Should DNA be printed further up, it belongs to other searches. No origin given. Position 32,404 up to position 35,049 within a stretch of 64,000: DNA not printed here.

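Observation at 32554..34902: Molybdopterin-type subunit with only five cysteines, a CX2CX7C FS0 motif, and Ser where Psr/Phs/Ttr/Arr enzymes have the Mo-ligand Cys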

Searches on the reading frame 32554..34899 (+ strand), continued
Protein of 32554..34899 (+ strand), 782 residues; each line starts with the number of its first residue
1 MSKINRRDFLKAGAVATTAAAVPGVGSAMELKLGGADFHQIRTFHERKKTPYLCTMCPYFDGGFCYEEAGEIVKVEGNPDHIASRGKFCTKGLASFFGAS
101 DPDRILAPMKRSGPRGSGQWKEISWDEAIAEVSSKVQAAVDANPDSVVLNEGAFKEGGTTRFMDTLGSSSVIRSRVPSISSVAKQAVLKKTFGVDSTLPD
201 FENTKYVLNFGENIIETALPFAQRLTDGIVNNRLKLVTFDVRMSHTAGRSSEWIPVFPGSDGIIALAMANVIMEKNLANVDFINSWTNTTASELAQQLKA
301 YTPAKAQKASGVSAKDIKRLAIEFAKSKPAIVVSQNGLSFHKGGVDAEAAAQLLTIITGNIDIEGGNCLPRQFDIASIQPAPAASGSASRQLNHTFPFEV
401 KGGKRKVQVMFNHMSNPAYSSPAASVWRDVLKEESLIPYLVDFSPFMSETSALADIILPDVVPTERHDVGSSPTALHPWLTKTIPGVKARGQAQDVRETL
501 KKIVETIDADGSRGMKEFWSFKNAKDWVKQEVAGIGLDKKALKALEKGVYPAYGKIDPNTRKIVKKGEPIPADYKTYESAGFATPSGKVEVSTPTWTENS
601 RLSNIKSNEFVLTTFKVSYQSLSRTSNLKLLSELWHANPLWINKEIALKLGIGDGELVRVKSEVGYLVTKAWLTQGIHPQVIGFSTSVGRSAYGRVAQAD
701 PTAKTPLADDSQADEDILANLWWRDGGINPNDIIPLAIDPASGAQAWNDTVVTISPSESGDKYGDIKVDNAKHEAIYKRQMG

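Call 31: search_protein_families(library=ncbifam, proteins=[P0120, P0121, P0122, P0123, P0125, P0127, P0128, P0130, P0132, P0134], max_evalue=1e-20)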
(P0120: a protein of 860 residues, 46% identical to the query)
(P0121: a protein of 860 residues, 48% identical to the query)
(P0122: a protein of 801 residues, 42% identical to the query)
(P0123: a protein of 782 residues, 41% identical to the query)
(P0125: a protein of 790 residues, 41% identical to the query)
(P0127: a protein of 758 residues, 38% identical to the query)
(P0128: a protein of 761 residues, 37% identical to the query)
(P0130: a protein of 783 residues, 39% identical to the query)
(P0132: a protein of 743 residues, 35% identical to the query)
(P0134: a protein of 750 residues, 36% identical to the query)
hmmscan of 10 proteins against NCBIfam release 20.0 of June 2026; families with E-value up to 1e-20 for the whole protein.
P0120 (860 aa): 15 families
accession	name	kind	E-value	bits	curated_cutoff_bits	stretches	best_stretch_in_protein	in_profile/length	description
NF012032.0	PRK15488.1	equivalog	1.6e-101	340.5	694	2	3-371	2-362/759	thiosulfate reductase PhsA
TIGR02166.1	dmsA_ynfE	subfamily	1.6e-69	234.8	777.7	1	4-736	1-750/794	DMSO/selenate family reductase complex A subunit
TIGR01591.1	Fdh-alpha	equivalog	1.4e-54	185.3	666.25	1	54-373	3-320/672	formate dehydrogenase subunit alpha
NF041714.1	arsenate_red_ArrA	equivalog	1.7e-52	178.7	1600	1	4-291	3-297/848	arsenate respiratory reductase molybdopterin-containing subunit ArrA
TIGR03479.1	DMSO_red_II_alp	subfamily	2.8e-48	164.7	984.75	1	83-290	99-307/913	molybdopterin-dependent oxidoreductase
NF041884.1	selenate_YnfF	exception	4.7e-47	160.4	1650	1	4-371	1-398/798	selenate/tellurate reductase subunit YnfF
NF041885.1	selenate_YnfE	exception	1.5e-45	155.4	1675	1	4-374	3-408/805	selenate/tellurate reductase subunit YnfE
NF011566.1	PRK14990.1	exception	1.3e-41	142.5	1600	1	56-380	74-427/814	dimethylsulfoxide reductase subunit A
NF041783.2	mnquin_red_QrcB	equivalog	2.7e-40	138.2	440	1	46-515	49-496/695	menaquinone reductase molybdopterin-binding-like subunit QrcB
TIGR01553.1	formate-DH-alph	equivalog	4.9e-34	117.3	814.2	1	4-291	2-305/1009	formate dehydrogenase-N subunit alpha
NF047855.1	AssmNtatRedNasC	equivalog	7.9e-34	117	1100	1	75-380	49-353/708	assimilatory nitrate reductase catalytic subunit NasC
NF011567.1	PRK14991.1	equivalog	1.9e-30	105.4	1750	0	74-135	127-187/1022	tetrathionate reductase subunit TtrA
TIGR00509.1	bisC_fam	subfamily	1.6e-27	96.2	1017.55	0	113-375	64-343/772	molybdopterin guanine dinucleotide-containing S/N-oxide reductase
NF041513.1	formate_DH_Act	exception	1.7e-23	82.4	1400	0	40-293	33-298/1067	formate dehydrogenase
NF010055.0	PRK13532.1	equivalog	4.9e-21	74.7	904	0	3-294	2-295/830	nitrate reductase catalytic subunit NapA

P0121 (860 aa): 15 families
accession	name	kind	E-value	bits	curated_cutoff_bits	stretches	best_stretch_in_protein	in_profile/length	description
NF012032.0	PRK15488.1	equivalog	2.5e-105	353.2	694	1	4-372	3-364/759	thiosulfate reductase PhsA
TIGR02166.1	dmsA_ynfE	subfamily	1.6e-77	261.3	777.7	1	5-550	2-581/794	DMSO/selenate family reductase complex A subunit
TIGR01591.1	Fdh-alpha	equivalog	3.3e-66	223.8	666.25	1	67-521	14-478/672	formate dehydrogenase subunit alpha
TIGR03479.1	DMSO_red_II_alp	subfamily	6.6e-63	213.1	984.75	1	88-289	102-307/913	molybdopterin-dependent oxidoreductase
NF041885.1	selenate_YnfE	exception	3.1e-54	184.1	1675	1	54-544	54-584/805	selenate/tellurate reductase subunit YnfE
NF041714.1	arsenate_red_ArrA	equivalog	4.4e-53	180.6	1600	1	20-290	25-297/848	arsenate respiratory reductase molybdopterin-containing subunit ArrA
NF041884.1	selenate_YnfF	exception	2.2e-52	178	1650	1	33-546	29-579/798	selenate/tellurate reductase subunit YnfF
NF011566.1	PRK14990.1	exception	1.8e-49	168.5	1600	1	60-567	78-619/814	dimethylsulfoxide reductase subunit A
NF041783.2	mnquin_red_QrcB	equivalog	3.2e-49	167.7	440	1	65-520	66-502/695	menaquinone reductase molybdopterin-binding-like subunit QrcB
NF047855.1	AssmNtatRedNasC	equivalog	5.6e-44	150.5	1100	1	51-366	26-339/708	assimilatory nitrate reductase catalytic subunit NasC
TIGR01553.1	formate-DH-alph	equivalog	3.3e-35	121.1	814.2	0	4-139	2-137/1009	formate dehydrogenase-N subunit alpha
NF011567.1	PRK14991.1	equivalog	3.3e-33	114.5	1750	0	84-135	134-185/1022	tetrathionate reductase subunit TtrA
TIGR00509.1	bisC_fam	subfamily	1.7e-29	102.6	1017.55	0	116-368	65-342/772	molybdopterin guanine dinucleotide-containing S/N-oxide reductase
NF042978.1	EthbenzDh_ebdA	equivalog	2.3e-29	101.8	2000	0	82-292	118-332/977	ethylbenzene dehydrogenase subunit alpha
NF041513.1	formate_DH_Act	exception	6.3e-21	73.9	1400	0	67-139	58-128/1067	formate dehydrogenase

P0122 (801 aa): 12 families
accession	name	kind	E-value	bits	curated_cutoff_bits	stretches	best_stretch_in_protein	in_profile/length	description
NF012032.0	PRK15488.1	equivalog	2.4e-76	257.3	694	1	4-369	3-363/759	thiosulfate reductase PhsA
TIGR02166.1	dmsA_ynfE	subfamily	5.7e-60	203.3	777.7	1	96-285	94-297/794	DMSO/selenate family reductase complex A subunit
TIGR03479.1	DMSO_red_II_alp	subfamily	1.1e-46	159.4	984.75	1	97-287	111-307/913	molybdopterin-dependent oxidoreductase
TIGR01591.1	Fdh-alpha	equivalog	5.3e-46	157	666.25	1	68-368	15-318/672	formate dehydrogenase subunit alpha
NF041783.2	mnquin_red_QrcB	equivalog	1.4e-44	152.4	440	1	49-474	50-467/695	menaquinone reductase molybdopterin-binding-like subunit QrcB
NF041885.1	selenate_YnfE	exception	9.7e-43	146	1675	1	100-368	102-405/805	selenate/tellurate reductase subunit YnfE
NF047855.1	AssmNtatRedNasC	equivalog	1.5e-42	145.8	1100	0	195-363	172-338/708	assimilatory nitrate reductase catalytic subunit NasC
NF041884.1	selenate_YnfF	exception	9.7e-42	142.8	1650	1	100-286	99-298/798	selenate/tellurate reductase subunit YnfF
NF011566.1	PRK14990.1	exception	2.1e-34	118.7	1600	0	100-286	113-318/814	dimethylsulfoxide reductase subunit A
NF041714.1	arsenate_red_ArrA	equivalog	4.5e-32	111.1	1600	0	64-288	63-297/848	arsenate respiratory reductase molybdopterin-containing subunit ArrA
NF011567.1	PRK14991.1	equivalog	8.3e-23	80.1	1750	0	100-137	150-187/1022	tetrathionate reductase subunit TtrA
TIGR01553.1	formate-DH-alph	equivalog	5.2e-21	74.2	814.2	0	4-140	2-138/1009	formate dehydrogenase-N subunit alpha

P0123 (782 aa): 12 families
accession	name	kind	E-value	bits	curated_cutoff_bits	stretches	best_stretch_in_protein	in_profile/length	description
NF012032.0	PRK15488.1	equivalog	3.2e-74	250.3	694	1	4-369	3-363/759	thiosulfate reductase PhsA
NF041783.2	mnquin_red_QrcB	equivalog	5.1e-51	173.7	440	1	70-520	73-514/695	menaquinone reductase molybdopterin-binding-like subunit QrcB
TIGR02166.1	dmsA_ynfE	subfamily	7.5e-51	173.1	777.7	1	97-286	97-298/794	DMSO/selenate family reductase complex A subunit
TIGR01591.1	Fdh-alpha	equivalog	6.1e-48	163.4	666.25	1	66-368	15-318/672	formate dehydrogenase subunit alpha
TIGR03479.1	DMSO_red_II_alp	subfamily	2e-46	158.5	984.75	1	98-289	114-309/913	molybdopterin-dependent oxidoreductase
NF041884.1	selenate_YnfF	exception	2.4e-37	128.3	1650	1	99-368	100-398/798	selenate/tellurate reductase subunit YnfF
NF041885.1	selenate_YnfE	exception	2.7e-34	118.1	1675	1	99-367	103-404/805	selenate/tellurate reductase subunit YnfE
NF011566.1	PRK14990.1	exception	1.1e-30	106.4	1600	1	98-368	113-418/814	dimethylsulfoxide reductase subunit A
NF011567.1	PRK14991.1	equivalog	1.3e-30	106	1750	0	93-133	145-185/1022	tetrathionate reductase subunit TtrA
NF047855.1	AssmNtatRedNasC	equivalog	1.7e-30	105.9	1100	0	197-364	174-339/708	assimilatory nitrate reductase catalytic subunit NasC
NF041714.1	arsenate_red_ArrA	equivalog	1.9e-26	92.4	1600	0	66-287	67-296/848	arsenate respiratory reductase molybdopterin-containing subunit ArrA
TIGR01553.1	formate-DH-alph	equivalog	2.1e-23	82.1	814.2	0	200-288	218-305/1009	formate dehydrogenase-N subunit alpha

P0125 (790 aa): 16 families
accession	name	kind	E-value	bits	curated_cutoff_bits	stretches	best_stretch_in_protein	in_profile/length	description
NF012032.0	PRK15488.1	equivalog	1e-110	371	694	2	4-383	3-362/759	thiosulfate reductase PhsA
TIGR02166.1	dmsA_ynfE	subfamily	4.8e-74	249.8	777.7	1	4-713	1-753/794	DMSO/selenate family reductase complex A subunit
TIGR01591.1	Fdh-alpha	equivalog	2.1e-60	204.6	666.25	1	55-381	1-316/672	formate dehydrogenase subunit alpha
NF041714.1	arsenate_red_ArrA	equivalog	1.4e-53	182.2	1600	1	4-300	3-294/848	arsenate respiratory reductase molybdopterin-containing subunit ArrA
NF041783.2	mnquin_red_QrcB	equivalog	2.6e-53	181.2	440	1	50-538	50-506/695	menaquinone reductase molybdopterin-binding-like subunit QrcB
NF041885.1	selenate_YnfE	exception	6.5e-53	179.7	1675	1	4-713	3-762/805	selenate/tellurate reductase subunit YnfE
TIGR03479.1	DMSO_red_II_alp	subfamily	8.8e-53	179.6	984.75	1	55-306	61-311/913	molybdopterin-dependent oxidoreductase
NF041884.1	selenate_YnfF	exception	2e-51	174.8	1650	1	4-383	1-398/798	selenate/tellurate reductase subunit YnfF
NF011566.1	PRK14990.1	exception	4.5e-49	167.2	1600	1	4-709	14-771/814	dimethylsulfoxide reductase subunit A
NF011567.1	PRK14991.1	equivalog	1.2e-37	129.3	1750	0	76-161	126-207/1022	tetrathionate reductase subunit TtrA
NF047855.1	AssmNtatRedNasC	equivalog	1.3e-37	129.5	1100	0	245-379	206-339/708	assimilatory nitrate reductase catalytic subunit NasC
TIGR01553.1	formate-DH-alph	equivalog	7.2e-36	123.3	814.2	0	4-141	2-138/1009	formate dehydrogenase-N subunit alpha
TIGR00509.1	bisC_fam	subfamily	4.4e-31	107.9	1017.55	0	466-713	442-708/772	molybdopterin guanine dinucleotide-containing S/N-oxide reductase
NF011682.0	PRK15102.1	equivalog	4.3e-23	81.3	909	0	466-713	500-764/829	trimethylamine-N-oxide reductase TorA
TIGR02164.1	torA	equivalog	5.9e-22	77.6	1465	0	466-713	496-760/824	trimethylamine-N-oxide reductase TorA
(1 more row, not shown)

P0127 (758 aa): 18 families
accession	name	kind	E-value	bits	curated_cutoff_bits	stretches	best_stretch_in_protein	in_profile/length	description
NF012032.0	PRK15488.1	equivalog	1.8e-109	366.8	694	1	1-373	1-361/759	thiosulfate reductase PhsA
TIGR02166.1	dmsA_ynfE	subfamily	5.9e-86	289.2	777.7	1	3-695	1-751/794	DMSO/selenate family reductase complex A subunit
NF041783.2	mnquin_red_QrcB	equivalog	1.8e-73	247.9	440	1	35-707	36-663/695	menaquinone reductase molybdopterin-binding-like subunit QrcB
TIGR01591.1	Fdh-alpha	equivalog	1.5e-70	238.1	666.25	1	55-372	2-316/672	formate dehydrogenase subunit alpha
NF041884.1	selenate_YnfF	exception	2.1e-60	204.5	1650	1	4-696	2-754/798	selenate/tellurate reductase subunit YnfF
NF041885.1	selenate_YnfE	exception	9.8e-59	198.9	1675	1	3-698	3-763/805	selenate/tellurate reductase subunit YnfE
TIGR03479.1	DMSO_red_II_alp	subfamily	2.9e-58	197.7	984.75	1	81-294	97-308/913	molybdopterin-dependent oxidoreductase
NF041714.1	arsenate_red_ArrA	equivalog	5.6e-57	193.5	1600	1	2-291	2-294/848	arsenate respiratory reductase molybdopterin-containing subunit ArrA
NF011566.1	PRK14990.1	exception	1.2e-55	189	1600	1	3-696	14-772/814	dimethylsulfoxide reductase subunit A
NF047855.1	AssmNtatRedNasC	equivalog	7.8e-50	169.9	1100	0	181-370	155-339/708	assimilatory nitrate reductase catalytic subunit NasC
NF011567.1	PRK14991.1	equivalog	2e-39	135.1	1750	0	84-134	134-184/1022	tetrathionate reductase subunit TtrA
TIGR01553.1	formate-DH-alph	equivalog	6.1e-39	133.5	814.2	0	3-143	2-141/1009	formate dehydrogenase-N subunit alpha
TIGR00509.1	bisC_fam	subfamily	5.2e-37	127.5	1017.55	0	427-695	421-706/772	molybdopterin guanine dinucleotide-containing S/N-oxide reductase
NF010055.0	PRK13532.1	equivalog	2.1e-29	102.4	904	0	1-296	1-294/830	nitrate reductase catalytic subunit NapA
NF041323.1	Nitr_red_NasA_Halo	equivalog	6.3e-28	97.7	1000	0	74-369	20-307/673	assimilatory nitrate reductase NasA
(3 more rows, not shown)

P0128 (761 aa): 16 families
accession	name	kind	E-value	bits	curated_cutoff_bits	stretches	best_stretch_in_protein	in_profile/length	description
NF012032.0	PRK15488.1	equivalog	2.3e-100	336.7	694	2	1-367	1-363/759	thiosulfate reductase PhsA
TIGR02166.1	dmsA_ynfE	subfamily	6.3e-73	246.1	777.7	1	3-700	1-751/794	DMSO/selenate family reductase complex A subunit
TIGR01591.1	Fdh-alpha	equivalog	3.1e-61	207.3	666.25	1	51-370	1-322/672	formate dehydrogenase subunit alpha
NF041783.2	mnquin_red_QrcB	equivalog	8.3e-61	206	440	1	1-491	1-487/695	menaquinone reductase molybdopterin-binding-like subunit QrcB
NF041714.1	arsenate_red_ArrA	equivalog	2.2e-53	181.6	1600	1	2-285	2-296/848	arsenate respiratory reductase molybdopterin-containing subunit ArrA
TIGR03479.1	DMSO_red_II_alp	subfamily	4e-49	167.5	984.75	1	81-286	98-308/913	molybdopterin-dependent oxidoreductase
NF041885.1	selenate_YnfE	exception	4.3e-48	163.7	1675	0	193-370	213-409/805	selenate/tellurate reductase subunit YnfE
NF041884.1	selenate_YnfF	exception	4.7e-45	153.8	1650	1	3-367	1-399/798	selenate/tellurate reductase subunit YnfF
NF011566.1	PRK14990.1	exception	6.7e-42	143.5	1600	1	195-704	228-773/814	dimethylsulfoxide reductase subunit A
NF047855.1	AssmNtatRedNasC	equivalog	1.2e-39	136.2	1100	1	51-362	23-339/708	assimilatory nitrate reductase catalytic subunit NasC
NF011567.1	PRK14991.1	equivalog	8.5e-37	126.4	1750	0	84-132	137-185/1022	tetrathionate reductase subunit TtrA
TIGR01553.1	formate-DH-alph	equivalog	3.3e-35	121.1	814.2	0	3-141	2-142/1009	formate dehydrogenase-N subunit alpha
TIGR00509.1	bisC_fam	subfamily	4.2e-26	91.4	1017.55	0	231-365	204-343/772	molybdopterin guanine dinucleotide-containing S/N-oxide reductase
NF010055.0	PRK13532.1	equivalog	4.3e-24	84.8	904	0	1-289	1-295/830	nitrate reductase catalytic subunit NapA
TIGR01706.1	NAPA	equivalog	3.8e-22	78.4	930.55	0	3-288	2-294/830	periplasmic nitrate reductase subunit alpha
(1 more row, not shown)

P0130 (783 aa): 13 families
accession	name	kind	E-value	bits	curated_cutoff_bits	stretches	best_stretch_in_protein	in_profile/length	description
NF012032.0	PRK15488.1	equivalog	1.5e-100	337.3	694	1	3-714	2-722/759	thiosulfate reductase PhsA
TIGR02166.1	dmsA_ynfE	subfamily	8.6e-62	209.3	777.7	2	306-710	330-754/794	DMSO/selenate family reductase complex A subunit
TIGR01591.1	Fdh-alpha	equivalog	1.7e-55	188.4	666.25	1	57-372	2-316/672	formate dehydrogenase subunit alpha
NF041783.2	mnquin_red_QrcB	equivalog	8.4e-50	169.6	440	1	53-546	52-520/695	menaquinone reductase molybdopterin-binding-like subunit QrcB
NF041714.1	arsenate_red_ArrA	equivalog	1.4e-46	159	1600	1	3-293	2-296/848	arsenate respiratory reductase molybdopterin-containing subunit ArrA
TIGR03479.1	DMSO_red_II_alp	subfamily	3.9e-41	141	984.75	0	93-294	105-308/913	molybdopterin-dependent oxidoreductase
NF047855.1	AssmNtatRedNasC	equivalog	1.5e-39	135.9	1100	0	196-370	170-339/708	assimilatory nitrate reductase catalytic subunit NasC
NF041885.1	selenate_YnfE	exception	1.6e-37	128.8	1675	1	55-707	51-760/805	selenate/tellurate reductase subunit YnfE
NF011566.1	PRK14990.1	exception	4.8e-36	124.1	1600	1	188-676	213-747/814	dimethylsulfoxide reductase subunit A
NF041884.1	selenate_YnfF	exception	1e-34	119.6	1650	1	4-707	1-753/798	selenate/tellurate reductase subunit YnfF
NF011567.1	PRK14991.1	equivalog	9.8e-31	106.3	1750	0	399-486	596-684/1022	tetrathionate reductase subunit TtrA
TIGR01553.1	formate-DH-alph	equivalog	1e-27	96.3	814.2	0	4-146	2-141/1009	formate dehydrogenase-N subunit alpha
TIGR00509.1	bisC_fam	subfamily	5.7e-25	87.7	1017.55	0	206-382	167-353/772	molybdopterin guanine dinucleotide-containing S/N-oxide reductase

P0132 (743 aa): 18 families
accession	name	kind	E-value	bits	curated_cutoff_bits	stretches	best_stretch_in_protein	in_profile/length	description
NF012032.0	PRK15488.1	equivalog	2.7e-96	323.3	694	1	1-373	3-366/759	thiosulfate reductase PhsA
TIGR02166.1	dmsA_ynfE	subfamily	9.9e-72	242.1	777.7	1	1-374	1-403/794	DMSO/selenate family reductase complex A subunit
TIGR01591.1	Fdh-alpha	equivalog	2.6e-64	217.5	666.25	1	51-368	2-317/672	formate dehydrogenase subunit alpha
NF041783.2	mnquin_red_QrcB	equivalog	4.3e-62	210.3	440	1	48-509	53-506/695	menaquinone reductase molybdopterin-binding-like subunit QrcB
NF041714.1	arsenate_red_ArrA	equivalog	2e-55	188.3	1600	1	1-378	3-409/848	arsenate respiratory reductase molybdopterin-containing subunit ArrA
TIGR03479.1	DMSO_red_II_alp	subfamily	6.4e-54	183.3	984.75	1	80-288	100-307/913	molybdopterin-dependent oxidoreductase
NF041885.1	selenate_YnfE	exception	6.8e-46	156.5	1675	1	3-369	5-405/805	selenate/tellurate reductase subunit YnfE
NF041884.1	selenate_YnfF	exception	1e-45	156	1650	1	2-369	2-398/798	selenate/tellurate reductase subunit YnfF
NF047855.1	AssmNtatRedNasC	equivalog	1.4e-45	155.8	1100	1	49-366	22-340/708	assimilatory nitrate reductase catalytic subunit NasC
NF011566.1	PRK14990.1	exception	6.2e-44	150.2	1600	1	82-372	99-421/814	dimethylsulfoxide reductase subunit A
NF011567.1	PRK14991.1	equivalog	2.7e-40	138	1750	0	73-130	128-184/1022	tetrathionate reductase subunit TtrA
NF041323.1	Nitr_red_NasA_Halo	equivalog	6e-34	117.6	1000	0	196-361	147-304/673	assimilatory nitrate reductase NasA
TIGR01553.1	formate-DH-alph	equivalog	2.9e-32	111.4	814.2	0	2-147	3-145/1009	formate dehydrogenase-N subunit alpha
TIGR00509.1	bisC_fam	subfamily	2.4e-28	98.8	1017.55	0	234-367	204-342/772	molybdopterin guanine dinucleotide-containing S/N-oxide reductase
NF042978.1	EthbenzDh_ebdA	equivalog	2.8e-24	85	2000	0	74-289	114-330/977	ethylbenzene dehydrogenase subunit alpha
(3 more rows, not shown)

P0134 (750 aa): 19 families
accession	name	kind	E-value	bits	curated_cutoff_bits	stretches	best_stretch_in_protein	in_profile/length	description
NF012032.0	PRK15488.1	equivalog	5.3e-97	325.6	694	1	2-372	4-363/759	thiosulfate reductase PhsA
TIGR01591.1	Fdh-alpha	equivalog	2e-67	227.8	666.25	1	53-375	1-322/672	formate dehydrogenase subunit alpha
TIGR02166.1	dmsA_ynfE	subfamily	2.4e-67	227.7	777.7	2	49-288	43-297/794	DMSO/selenate family reductase complex A subunit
NF041783.2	mnquin_red_QrcB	equivalog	6.5e-67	226.2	440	1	45-682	47-656/695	menaquinone reductase molybdopterin-binding-like subunit QrcB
TIGR03479.1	DMSO_red_II_alp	subfamily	1.6e-53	182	984.75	1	67-290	75-307/913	molybdopterin-dependent oxidoreductase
NF041714.1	arsenate_red_ArrA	equivalog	1.4e-46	159.1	1600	1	2-287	4-293/848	arsenate respiratory reductase molybdopterin-containing subunit ArrA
NF047855.1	AssmNtatRedNasC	equivalog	7e-44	150.2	1100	1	53-367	23-339/708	assimilatory nitrate reductase catalytic subunit NasC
NF041885.1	selenate_YnfE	exception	4.2e-43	147.2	1675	1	53-369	52-403/805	selenate/tellurate reductase subunit YnfE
NF011566.1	PRK14990.1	exception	2.9e-42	144.7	1600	1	54-370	63-417/814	dimethylsulfoxide reductase subunit A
NF041884.1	selenate_YnfF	exception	1.2e-41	142.5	1650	1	58-369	54-396/798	selenate/tellurate reductase subunit YnfF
TIGR00509.1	bisC_fam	subfamily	1.8e-39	135.7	1017.55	0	231-369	199-342/772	molybdopterin guanine dinucleotide-containing S/N-oxide reductase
TIGR01553.1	formate-DH-alph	equivalog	3.7e-37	127.6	814.2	0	2-141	3-140/1009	formate dehydrogenase-N subunit alpha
NF011567.1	PRK14991.1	equivalog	9.7e-34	116.3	1750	0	200-302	280-386/1022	tetrathionate reductase subunit TtrA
NF041513.1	formate_DH_Act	exception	5e-31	107.3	1400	0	39-142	32-132/1067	formate dehydrogenase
NF041323.1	Nitr_red_NasA_Halo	equivalog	1.4e-28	99.8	1000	0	72-368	19-309/673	assimilatory nitrate reductase NasA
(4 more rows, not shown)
